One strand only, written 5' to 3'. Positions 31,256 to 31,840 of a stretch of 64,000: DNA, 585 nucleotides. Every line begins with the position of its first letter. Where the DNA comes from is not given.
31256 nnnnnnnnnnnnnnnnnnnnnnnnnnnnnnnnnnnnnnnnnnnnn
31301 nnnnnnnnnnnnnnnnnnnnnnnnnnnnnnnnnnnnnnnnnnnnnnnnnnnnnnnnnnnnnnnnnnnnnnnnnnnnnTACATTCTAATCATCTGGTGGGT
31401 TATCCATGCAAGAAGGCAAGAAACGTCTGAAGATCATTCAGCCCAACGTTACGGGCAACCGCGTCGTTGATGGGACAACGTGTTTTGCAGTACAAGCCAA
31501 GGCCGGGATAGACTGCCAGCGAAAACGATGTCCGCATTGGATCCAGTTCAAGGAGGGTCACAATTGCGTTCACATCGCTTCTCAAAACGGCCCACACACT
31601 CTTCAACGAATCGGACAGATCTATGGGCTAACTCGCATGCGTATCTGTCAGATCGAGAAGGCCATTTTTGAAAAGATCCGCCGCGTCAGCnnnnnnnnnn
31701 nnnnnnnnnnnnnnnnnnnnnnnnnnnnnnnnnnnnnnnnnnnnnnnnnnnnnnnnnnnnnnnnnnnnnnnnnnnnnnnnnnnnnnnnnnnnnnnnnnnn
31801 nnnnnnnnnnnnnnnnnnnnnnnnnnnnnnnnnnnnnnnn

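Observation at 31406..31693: Lone plus-strand mini-protein with sigma-70 region 4.2 HTH and a Cys/His cluster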

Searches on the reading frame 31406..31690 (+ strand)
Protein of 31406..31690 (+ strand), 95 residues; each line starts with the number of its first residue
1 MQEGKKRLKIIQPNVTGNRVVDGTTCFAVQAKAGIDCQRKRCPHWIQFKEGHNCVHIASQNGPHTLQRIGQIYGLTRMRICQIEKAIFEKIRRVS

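Call 3: search_protein_families(library=pfam, proteins=[window:31406-31690:+], max_evalue=10)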
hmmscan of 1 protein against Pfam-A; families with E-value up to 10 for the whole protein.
window:31406-31690:+ (95 aa): 1 family
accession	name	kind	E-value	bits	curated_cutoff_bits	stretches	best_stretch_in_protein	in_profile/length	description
PF04545.22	Sigma70_r4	-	1.2e-08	34.7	24.1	1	62-92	19-49/50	Sigma-70, region 4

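Call 4: search_protein_families(library=phrogs, proteins=[window:31406-31690:+], max_evalue=10)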
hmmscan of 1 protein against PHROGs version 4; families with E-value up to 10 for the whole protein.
window:31406-31690:+ (95 aa): 3 families
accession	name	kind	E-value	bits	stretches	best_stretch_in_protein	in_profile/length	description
phrog_351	-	transcription regulation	4.5e-05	23.2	1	62-93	692-724/928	RNA polymerase sigma factor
phrog_12564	-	unknown function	0.14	13.3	1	43-76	15-45/57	-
phrog_10397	-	unknown function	0.33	12.4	1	32-60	34-62/105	-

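Call 5: search_protein_families(library=ncbifam, proteins=[window:31406-31690:+], max_evalue=10)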
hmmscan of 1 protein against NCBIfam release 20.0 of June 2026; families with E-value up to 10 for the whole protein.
window:31406-31690:+ (95 aa): 23 families
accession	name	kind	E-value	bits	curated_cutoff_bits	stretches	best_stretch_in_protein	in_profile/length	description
NF004560.0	PRK05901.1-1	equivalog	5.2e-06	25.8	711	1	62-94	473-505/516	RNA polymerase sigma factor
NF004561.0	PRK05901.1-3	equivalog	2.3e-05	23.7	582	1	61-93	493-525/537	RNA polymerase sigma factor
NF005920.0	PRK07921.1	subfamily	0.00013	21.1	464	1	63-93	286-316/328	RNA polymerase sigma factor SigB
NF005643.0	PRK07406.1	equivalog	0.00068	18.8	500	1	64-93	356-385/397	RNA polymerase sigma factor RpoD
NF041931.2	MzaA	equivalog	0.00088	18.2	800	1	63-93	673-703/726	MZA anti-phage system associated sigma-70 family RNA polymerase sigma factor MzaA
NF005143.0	PRK06596.1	subfamily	0.0011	18.5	241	1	60-93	246-279/285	RNA polymerase factor sigma-32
TIGR02392.1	rpoH_proteo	equivalog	0.0013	18.4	323.1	1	61-93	234-266/270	RNA polymerase sigma factor RpoH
NF009091.0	PRK12427.1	equivalog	0.0015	18.3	339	1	65-93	201-229/233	FliA/WhiG family RNA polymerase sigma factor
TIGR02479.1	FliA_WhiG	subfamily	0.0033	17.2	189.6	1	65-93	193-221/224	FliA/WhiG family RNA polymerase sigma factor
TIGR02393.1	RpoD_Cterm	equivalog_domain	0.0033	17.1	354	1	61-93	194-226/238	RNA polymerase sigma factor RpoD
NF006666.0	PRK09210.1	equivalog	0.008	15.5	572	1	64-93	329-358/370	RNA polymerase sigma factor RpoD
NF004566.0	PRK05901.2-4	equivalog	0.0082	15.4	531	1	61-93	400-432/448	RNA polymerase sigma factor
NF004208.0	PRK05658.1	equivalog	0.0096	14.9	555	1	60-92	585-617/631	RNA polymerase sigma factor RpoD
TIGR02937.1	sigma70-ECF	superfamily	0.011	15.4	42.9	1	65-93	135-163/165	sigma-70 family RNA polymerase sigma factor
NF005413.0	PRK06986.1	subfamily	0.013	15.3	201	1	66-93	207-234/241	RNA polymerase sigma factor FliA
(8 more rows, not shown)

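Call 6: find_homologous_proteins(query=window:31406-31690:+, max_evalue=0.001)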
Query window:31406-31690:+ (95 aa): 201 proteins with E <= 0.001 among 201 candidates; the best 120 are listed.
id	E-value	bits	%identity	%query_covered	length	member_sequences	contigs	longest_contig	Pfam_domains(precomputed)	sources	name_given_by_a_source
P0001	1.0e-50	187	85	100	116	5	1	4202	PF04545.23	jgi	jgi:hypothetical protein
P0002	1.3e-50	187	81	100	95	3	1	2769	PF04545.23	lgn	-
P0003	4.0e-47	176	79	100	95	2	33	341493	PF04545.23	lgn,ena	-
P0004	6.8e-47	175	79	100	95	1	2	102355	PF04545.23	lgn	-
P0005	1.8e-46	174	79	100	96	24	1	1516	PF04545.23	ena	-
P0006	8.2e-46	172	76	100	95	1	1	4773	PF04545.23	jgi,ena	jgi:hypothetical protein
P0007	2.5e-45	170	80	100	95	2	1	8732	PF04545.23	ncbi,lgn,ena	-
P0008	4.9e-45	169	77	100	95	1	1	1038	PF04545.23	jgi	jgi:hypothetical protein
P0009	7.6e-45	169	76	100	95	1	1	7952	PF04545.23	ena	-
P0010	8.4e-45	168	77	100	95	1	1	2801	PF04545.23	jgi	jgi:hypothetical protein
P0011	2.1e-44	167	78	100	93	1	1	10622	PF04545.23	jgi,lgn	jgi:hypothetical protein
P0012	4.6e-44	166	79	100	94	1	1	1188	PF04545.23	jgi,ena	jgi:hypothetical protein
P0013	7.5e-44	165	77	100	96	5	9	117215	PF04545.23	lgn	-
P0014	1.5e-43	164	75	100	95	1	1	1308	PF04545.23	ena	-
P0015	2.8e-42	160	75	100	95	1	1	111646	PF04545.23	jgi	jgi:sigma-70-like protein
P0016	1.3e-41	158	72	100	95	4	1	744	PF04545.23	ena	-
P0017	2.0e-41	158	76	100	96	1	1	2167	PF04545.23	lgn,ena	-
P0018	2.3e-41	157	73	100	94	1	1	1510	PF04545.23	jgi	jgi:hypothetical protein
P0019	2.9e-41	157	74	100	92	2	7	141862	PF04545.23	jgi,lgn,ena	-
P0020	3.2e-41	157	74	100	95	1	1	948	PF04545.23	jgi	jgi:hypothetical protein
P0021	5.6e-41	156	74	100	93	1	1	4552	PF04545.23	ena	-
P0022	9.4e-41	155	74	100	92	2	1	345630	PF04545.23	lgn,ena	-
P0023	1.5e-40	155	72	100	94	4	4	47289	PF04545.23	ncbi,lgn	-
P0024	1.6e-40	155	73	100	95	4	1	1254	PF04545.23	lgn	-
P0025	2.0e-40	154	72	100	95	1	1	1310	PF04545.23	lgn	-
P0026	4.2e-40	153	71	100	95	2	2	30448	PF04545.23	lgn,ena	-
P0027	6.1e-40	153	74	100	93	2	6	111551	PF04545.23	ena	-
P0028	6.6e-40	153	74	100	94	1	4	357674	PF04545.23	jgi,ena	jgi:hypothetical protein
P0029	7.1e-40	153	73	100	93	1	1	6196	PF04545.23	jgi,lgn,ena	-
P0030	8.8e-40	152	69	100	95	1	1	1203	PF04545.23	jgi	jgi:hypothetical protein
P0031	1.4e-39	152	72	100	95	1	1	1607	PF04545.23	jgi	jgi:hypothetical protein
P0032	1.5e-39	152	71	100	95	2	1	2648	PF04545.23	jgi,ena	-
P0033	1.6e-39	151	73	100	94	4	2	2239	PF04545.23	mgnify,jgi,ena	mgnify:CR=1 FL=1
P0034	2.0e-39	151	71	100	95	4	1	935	PF04545.23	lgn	-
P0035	2.7e-39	151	71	100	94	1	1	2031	PF04545.23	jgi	-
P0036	3.0e-39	151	70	98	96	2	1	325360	PF04545.23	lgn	-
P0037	4.1e-39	150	69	100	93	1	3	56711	PF04545.23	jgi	-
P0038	4.8e-39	150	73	100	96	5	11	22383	PF04545.23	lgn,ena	-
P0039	5.5e-39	150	71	100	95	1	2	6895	PF04545.23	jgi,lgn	jgi:hypothetical protein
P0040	7.3e-39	149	71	99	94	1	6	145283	PF04545.23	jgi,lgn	-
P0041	8.3e-39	149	74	100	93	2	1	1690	PF04545.23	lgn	-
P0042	9.4e-39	149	71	100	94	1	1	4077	PF04545.23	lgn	-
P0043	9.7e-39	149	72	100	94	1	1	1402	PF04545.23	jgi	jgi:hypothetical protein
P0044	1.1e-38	149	69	100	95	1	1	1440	PF04545.23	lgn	-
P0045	1.3e-38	149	72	100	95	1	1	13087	PF04545.23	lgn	-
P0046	1.5e-38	148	69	100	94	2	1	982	PF04545.23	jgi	jgi:hypothetical protein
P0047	1.8e-38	148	69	100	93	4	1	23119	PF04545.23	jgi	jgi:hypothetical protein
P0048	1.9e-38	148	69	100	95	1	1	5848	PF04545.23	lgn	-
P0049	1.9e-38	148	69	100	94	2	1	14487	PF04545.23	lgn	-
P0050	2.0e-38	148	69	100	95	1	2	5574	PF04545.23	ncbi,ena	-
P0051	2.2e-38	148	68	100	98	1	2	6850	PF04545.23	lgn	-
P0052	2.2e-38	148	72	100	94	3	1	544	PF04545.23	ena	-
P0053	5.7e-38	147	69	100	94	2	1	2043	PF04545.23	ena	-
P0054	8.1e-38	146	67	100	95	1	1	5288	PF04545.23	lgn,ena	-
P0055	8.3e-38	146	66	100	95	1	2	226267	PF04545.23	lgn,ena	-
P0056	1.4e-37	145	68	100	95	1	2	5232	PF04545.23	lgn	-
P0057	1.9e-37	145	64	100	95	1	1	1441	PF04545.23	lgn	-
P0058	2.0e-37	145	69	100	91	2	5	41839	PF04545.23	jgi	jgi:hypothetical protein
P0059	2.6e-37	144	67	100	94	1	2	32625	PF04545.23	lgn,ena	-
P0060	3.0e-37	144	67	100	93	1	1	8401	PF04545.23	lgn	-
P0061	3.4e-37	144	68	99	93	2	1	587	PF04545.23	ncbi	-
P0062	4.9e-37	144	69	100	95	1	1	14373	PF04545.23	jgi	jgi:hypothetical protein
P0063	5.1e-37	143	68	100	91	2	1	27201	PF04545.23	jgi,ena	-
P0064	7.8e-37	143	67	100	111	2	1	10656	PF04545.23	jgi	jgi:hypothetical protein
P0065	9.8e-37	143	68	100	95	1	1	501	PF04545.23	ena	-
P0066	2.2e-36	141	71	100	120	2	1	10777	PF04545.23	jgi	-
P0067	2.3e-36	141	71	100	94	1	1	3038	PF04545.23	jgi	-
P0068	2.7e-36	141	67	100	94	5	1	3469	PF04545.23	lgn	-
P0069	5.1e-36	140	67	100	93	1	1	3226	PF04545.23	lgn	-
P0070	1.0e-35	139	69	100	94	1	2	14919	PF04545.23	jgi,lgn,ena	-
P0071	1.2e-35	139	67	100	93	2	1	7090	PF04545.23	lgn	-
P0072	1.3e-35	139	66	98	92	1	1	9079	PF04545.23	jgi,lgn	jgi:hypothetical protein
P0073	1.9e-35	138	67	96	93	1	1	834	PF04545.23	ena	-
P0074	2.3e-35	138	68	100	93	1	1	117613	PF04545.23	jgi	jgi:DNA-directed RNA polymerase specialized sigma subunit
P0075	3.7e-35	138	64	100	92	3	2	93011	PF04545.23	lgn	-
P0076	8.0e-35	136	67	96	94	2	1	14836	PF04545.23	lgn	-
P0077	2.4e-34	135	66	100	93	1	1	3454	PF04545.23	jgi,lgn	-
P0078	3.3e-34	134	64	100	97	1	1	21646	PF04545.23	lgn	-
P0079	3.5e-34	134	68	97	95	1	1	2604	PF04545.23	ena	-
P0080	4.0e-34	134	66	100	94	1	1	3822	PF04545.23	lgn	-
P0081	4.0e-34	134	62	100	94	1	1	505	PF04545.23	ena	-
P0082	4.8e-34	134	67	100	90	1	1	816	PF04545.23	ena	-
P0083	5.8e-34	134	65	100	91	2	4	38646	PF04545.23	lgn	-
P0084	6.6e-34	134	67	98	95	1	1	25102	PF04545.23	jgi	-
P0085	7.0e-34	133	65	98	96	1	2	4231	PF04545.23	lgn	-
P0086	9.2e-34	133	66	98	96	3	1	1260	PF04545.23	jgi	-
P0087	1.1e-33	133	65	100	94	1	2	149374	PF04545.23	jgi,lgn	-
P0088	1.1e-33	133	65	99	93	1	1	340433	PF04545.23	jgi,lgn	jgi:DNA-directed RNA polymerase specialized sigma subunit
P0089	1.2e-33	133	65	91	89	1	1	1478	PF04545.23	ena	-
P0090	1.3e-33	133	68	96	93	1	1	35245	PF04545.23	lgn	-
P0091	1.5e-33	132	64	99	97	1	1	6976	PF04545.23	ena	-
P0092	1.5e-33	132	65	100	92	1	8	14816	PF04545.23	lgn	-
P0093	1.8e-33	132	63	100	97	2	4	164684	PF04545.23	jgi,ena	-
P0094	2.5e-33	132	68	100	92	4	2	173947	PF04545.23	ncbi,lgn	-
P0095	2.7e-33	132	62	100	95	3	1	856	PF04545.23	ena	-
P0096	2.9e-33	131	65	100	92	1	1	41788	PF04545.23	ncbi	-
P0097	4.0e-33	131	65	100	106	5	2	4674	PF04545.23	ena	-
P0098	4.2e-33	131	64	99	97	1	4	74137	PF04545.23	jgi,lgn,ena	-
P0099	4.4e-33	131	73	82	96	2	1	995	PF04545.23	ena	-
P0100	4.4e-33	131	64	100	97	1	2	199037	PF04545.23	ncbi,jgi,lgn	-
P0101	5.8e-33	130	65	96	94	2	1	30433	PF04545.23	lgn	-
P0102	5.9e-33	130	62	100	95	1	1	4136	PF04545.23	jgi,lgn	jgi:hypothetical protein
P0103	6.6e-33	130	61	98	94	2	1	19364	PF04545.23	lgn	-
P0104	8.4e-33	130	61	100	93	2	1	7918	PF04545.23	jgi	jgi:hypothetical protein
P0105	1.0e-32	130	62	100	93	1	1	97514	PF04545.23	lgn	-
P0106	1.0e-32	130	61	100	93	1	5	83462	PF04545.23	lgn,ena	-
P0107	1.2e-32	129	66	98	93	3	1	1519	PF04545.23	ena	-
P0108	2.0e-32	129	65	100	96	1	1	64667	PF04545.23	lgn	-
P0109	2.1e-32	129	65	97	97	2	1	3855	PF04545.23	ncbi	-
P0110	2.2e-32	129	63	100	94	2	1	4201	PF04545.23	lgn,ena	-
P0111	2.8e-32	128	61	97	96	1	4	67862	PF04545.23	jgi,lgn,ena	-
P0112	2.9e-32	128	61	100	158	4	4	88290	PF04545.23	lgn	-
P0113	3.1e-32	128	60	99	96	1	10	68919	PF04545.23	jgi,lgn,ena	jgi:hypothetical protein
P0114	4.1e-32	128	63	100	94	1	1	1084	PF04545.23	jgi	jgi:hypothetical protein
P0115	4.6e-32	128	61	100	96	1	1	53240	PF04545.23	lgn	-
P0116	5.3e-32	127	63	94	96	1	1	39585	PF04545.23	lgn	-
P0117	6.5e-32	127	62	97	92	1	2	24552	PF04545.23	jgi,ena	jgi:hypothetical protein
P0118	1.2e-31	126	62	100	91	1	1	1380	PF04545.23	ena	-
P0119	1.9e-31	126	71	79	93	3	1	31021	PF04545.23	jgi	jgi:hypothetical protein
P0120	2.2e-31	125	66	93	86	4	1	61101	PF04545.23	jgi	-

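Call 7: search_dna_similar(query=window:31406-31690:+, collection=phages, mode=protein, max_evalue=0.01)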
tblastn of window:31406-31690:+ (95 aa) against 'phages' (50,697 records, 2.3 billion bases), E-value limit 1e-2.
No match.

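Call 12: find_encoding_contigs(protein=window:31406-31690:+, flank=10000, max_places=4)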
Protein window:31406-31690:+ (95 aa): 3 contigs read that carry it; 1 place shown.
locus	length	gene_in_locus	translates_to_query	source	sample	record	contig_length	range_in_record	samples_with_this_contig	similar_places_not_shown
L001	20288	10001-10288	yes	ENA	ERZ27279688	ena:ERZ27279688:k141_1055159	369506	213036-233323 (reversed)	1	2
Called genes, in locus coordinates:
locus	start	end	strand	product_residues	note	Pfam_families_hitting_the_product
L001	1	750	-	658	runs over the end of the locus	-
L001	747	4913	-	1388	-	-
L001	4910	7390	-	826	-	-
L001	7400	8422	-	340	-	-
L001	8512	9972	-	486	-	PF13245:AAA_19 (faint), PF13638:PIN_4, PF02562:PhoH, PF13604:AAA_30 (faint), PF13401:AAA_22 (weak)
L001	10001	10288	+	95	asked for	PF04545:Sigma70_r4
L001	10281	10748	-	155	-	-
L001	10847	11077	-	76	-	PF07432:Hc1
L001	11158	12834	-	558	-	PF04851:ResIII (weak), PF13307:Helicase_C_2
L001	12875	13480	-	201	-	PF00574:CLP_protease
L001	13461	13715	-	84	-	-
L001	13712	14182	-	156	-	-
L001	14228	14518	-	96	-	-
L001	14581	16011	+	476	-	-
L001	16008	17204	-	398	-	-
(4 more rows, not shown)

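Call 13: find_encoding_contigs(protein=P0003, flank=10000, max_places=3)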
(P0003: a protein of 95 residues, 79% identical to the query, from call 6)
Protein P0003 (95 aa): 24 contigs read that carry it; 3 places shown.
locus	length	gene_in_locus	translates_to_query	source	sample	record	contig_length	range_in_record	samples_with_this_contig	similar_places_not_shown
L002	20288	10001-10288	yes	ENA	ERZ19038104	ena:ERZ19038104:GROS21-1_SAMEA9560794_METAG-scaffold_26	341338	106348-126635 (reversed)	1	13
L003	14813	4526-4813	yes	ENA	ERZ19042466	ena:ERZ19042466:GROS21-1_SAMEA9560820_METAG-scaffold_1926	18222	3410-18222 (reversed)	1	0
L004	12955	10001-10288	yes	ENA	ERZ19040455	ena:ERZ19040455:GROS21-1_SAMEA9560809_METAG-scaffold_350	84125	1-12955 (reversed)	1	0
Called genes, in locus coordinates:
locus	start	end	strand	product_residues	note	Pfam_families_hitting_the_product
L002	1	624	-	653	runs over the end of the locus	-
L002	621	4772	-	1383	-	-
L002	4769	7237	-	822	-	-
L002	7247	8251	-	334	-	-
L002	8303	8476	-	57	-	-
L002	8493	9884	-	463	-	PF13638:PIN_4, PF02562:PhoH, PF13604:AAA_30 (faint), PF13245:AAA_19 (faint), PF13401:AAA_22 (faint)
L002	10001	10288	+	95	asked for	PF04545:Sigma70_r4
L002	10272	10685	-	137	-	-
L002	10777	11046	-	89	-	PF07432:Hc1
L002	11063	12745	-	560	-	PF04851:ResIII (weak), PF06733:DEAD_2 (weak), PF13307:Helicase_C_2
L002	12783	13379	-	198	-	PF00574:CLP_protease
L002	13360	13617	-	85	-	-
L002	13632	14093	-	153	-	-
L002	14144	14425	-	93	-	-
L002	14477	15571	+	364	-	-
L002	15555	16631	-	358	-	-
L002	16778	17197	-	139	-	-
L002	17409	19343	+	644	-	-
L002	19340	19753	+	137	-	PF24963:DUF7768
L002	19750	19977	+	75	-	-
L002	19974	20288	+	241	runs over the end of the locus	PF01596:Methyltransf_3 (weak), PF13578:Methyltransf_24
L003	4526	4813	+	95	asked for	PF04545:Sigma70_r4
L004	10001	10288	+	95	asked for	PF04545:Sigma70_r4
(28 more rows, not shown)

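Call 18: search_solved_structures(query=A1, max_evalue=1, show_alignments=3)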
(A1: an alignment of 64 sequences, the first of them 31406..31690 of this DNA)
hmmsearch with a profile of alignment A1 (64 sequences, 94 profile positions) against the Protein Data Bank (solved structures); distinct sequences matched with E-value up to 1: 63 (the best 60 are shown).
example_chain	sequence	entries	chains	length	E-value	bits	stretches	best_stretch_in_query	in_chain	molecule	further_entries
7kuf_B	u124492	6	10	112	3.4e-06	30.3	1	61-92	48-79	RNA polymerase sigma factor, DNA-directed RNA polymerase subunit beta chimera | RNA polymerase sigma factor SigA,DNA-directed RNA polymerase subunit beta | RNA 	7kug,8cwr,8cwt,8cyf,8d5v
6ono_B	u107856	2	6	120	3.7e-06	30.1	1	61-92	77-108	RNA polymerase sigma factor SigA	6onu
5tw1_F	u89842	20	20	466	2.2e-05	27.7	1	61-92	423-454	RNA polymerase sigma factor SigA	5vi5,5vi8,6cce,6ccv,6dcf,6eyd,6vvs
8dy7_F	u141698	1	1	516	2.9e-05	27.3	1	61-92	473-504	RNA polymerase sigma factor SigA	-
8dy9_F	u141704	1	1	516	2.9e-05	27.3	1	61-92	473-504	RNA polymerase sigma factor SigA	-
7kif_F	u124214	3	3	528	2.9e-05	27.3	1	61-92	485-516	RNA polymerase sigma factor SigA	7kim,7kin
5uh5_F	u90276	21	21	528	2.9e-05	27.3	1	61-92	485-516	RNA polymerase sigma factor SigA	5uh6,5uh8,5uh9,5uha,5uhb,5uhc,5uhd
6bzo_F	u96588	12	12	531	2.9e-05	27.3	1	61-92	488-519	RNA polymerase sigma factor SigA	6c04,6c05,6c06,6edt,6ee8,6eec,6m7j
9e7v_F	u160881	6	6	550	3.1e-05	27.2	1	61-92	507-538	RNA polymerase sigma factor SigA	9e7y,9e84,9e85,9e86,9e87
8k60_F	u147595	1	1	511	3.5e-05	27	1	61-92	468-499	RNA polymerase principal sigma factor HrdB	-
7vpd_F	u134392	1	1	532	3.7e-05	27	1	61-92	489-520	RNA polymerase sigma factor SigA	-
7vpz_F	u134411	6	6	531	3.7e-05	27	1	61-92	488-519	RNA polymerase principal sigma factor HrdB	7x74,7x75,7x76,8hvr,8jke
4g8x_A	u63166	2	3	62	0.00012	25.3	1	62-92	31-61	RNA polymerase sigma factor rpoD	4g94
4g6d_A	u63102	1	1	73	0.00013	25.2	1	62-92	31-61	RNA polymerase sigma factor rpoD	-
7pp4_f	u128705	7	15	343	0.00016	24.9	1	61-92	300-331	RNA polymerase sigma factor SigB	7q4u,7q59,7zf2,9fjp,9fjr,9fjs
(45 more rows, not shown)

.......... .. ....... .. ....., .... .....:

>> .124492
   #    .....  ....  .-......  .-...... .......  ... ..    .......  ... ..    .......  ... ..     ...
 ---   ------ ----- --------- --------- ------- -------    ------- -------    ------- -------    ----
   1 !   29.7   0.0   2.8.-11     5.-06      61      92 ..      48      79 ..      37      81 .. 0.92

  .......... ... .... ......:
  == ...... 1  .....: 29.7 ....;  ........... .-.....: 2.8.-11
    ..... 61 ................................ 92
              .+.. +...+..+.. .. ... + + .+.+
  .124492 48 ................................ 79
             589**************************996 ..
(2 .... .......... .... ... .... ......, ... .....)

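Call 20: predict_structure(alignment_id=A1)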
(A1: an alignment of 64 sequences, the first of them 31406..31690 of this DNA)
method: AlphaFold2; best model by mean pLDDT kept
length: 95 residues; sequences in the alignment: 64
mean_pLDDT: 70.4   pTM: 0.50
mean pLDDT of the five models: 70.4, 66.6, 64.4, 61.4, 54.3
residues with pLDDT >= 90: 20; 70-90: 32; 50-70: 19; < 50: 24
segments of 3 or more residues with pLDDT < 50: 1-24
pLDDT, mean of each block of 10 residues (from residue 1): 40 45 53 65 73 77 86 90 94 93
secondary structure, 60 per line:
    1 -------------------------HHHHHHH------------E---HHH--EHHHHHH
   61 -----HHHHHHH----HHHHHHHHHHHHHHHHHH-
elements in order: H26-32 H55-60 H66-72 H77-94
